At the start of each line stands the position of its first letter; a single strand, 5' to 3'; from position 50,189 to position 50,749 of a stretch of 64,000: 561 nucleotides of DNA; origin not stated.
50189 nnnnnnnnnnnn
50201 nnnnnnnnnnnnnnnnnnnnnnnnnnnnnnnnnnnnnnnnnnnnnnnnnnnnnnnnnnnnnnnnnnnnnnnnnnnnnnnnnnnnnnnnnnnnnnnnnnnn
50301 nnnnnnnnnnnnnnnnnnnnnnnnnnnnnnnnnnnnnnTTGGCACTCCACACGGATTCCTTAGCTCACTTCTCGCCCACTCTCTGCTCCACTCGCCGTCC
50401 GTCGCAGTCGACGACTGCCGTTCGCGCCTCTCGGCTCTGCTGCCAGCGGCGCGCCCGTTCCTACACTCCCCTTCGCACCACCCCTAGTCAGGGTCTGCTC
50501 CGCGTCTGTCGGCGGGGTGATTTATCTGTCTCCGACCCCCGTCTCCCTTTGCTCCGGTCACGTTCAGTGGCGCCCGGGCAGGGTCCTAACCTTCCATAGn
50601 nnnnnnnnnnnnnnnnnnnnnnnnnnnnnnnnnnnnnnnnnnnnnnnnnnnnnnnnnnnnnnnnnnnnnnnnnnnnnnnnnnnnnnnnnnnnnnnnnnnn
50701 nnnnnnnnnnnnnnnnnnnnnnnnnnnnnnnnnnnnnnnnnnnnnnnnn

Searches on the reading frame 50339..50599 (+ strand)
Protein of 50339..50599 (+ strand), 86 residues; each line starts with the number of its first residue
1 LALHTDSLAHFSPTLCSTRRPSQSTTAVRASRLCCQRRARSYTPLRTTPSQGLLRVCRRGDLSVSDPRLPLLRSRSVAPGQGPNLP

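Call 19: list_cluster_members(proteins=[window:50339-50599:+, window:44387-44626:+, window:50311-50487:+, window:44377-44514:+, window:58703-59443:-, window:28704-29369:-, window:38128-38772:+, window:57720-58307:-, window:49497-50282:-, window:45139-45642:+])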
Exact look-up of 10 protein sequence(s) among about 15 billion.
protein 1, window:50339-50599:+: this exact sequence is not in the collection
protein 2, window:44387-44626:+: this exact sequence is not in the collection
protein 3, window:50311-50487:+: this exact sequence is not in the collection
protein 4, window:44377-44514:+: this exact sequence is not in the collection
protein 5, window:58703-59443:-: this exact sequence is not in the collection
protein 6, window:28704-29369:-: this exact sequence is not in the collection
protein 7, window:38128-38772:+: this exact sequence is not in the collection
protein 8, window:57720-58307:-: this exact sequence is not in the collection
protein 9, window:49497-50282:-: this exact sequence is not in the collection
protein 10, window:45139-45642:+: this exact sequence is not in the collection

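Call 26: search_protein_families(library=pfam, proteins=[window:50339-50599:+], max_evalue=0.1)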
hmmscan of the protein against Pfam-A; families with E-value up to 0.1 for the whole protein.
window:50339-50599:+ (86 aa): 0 families
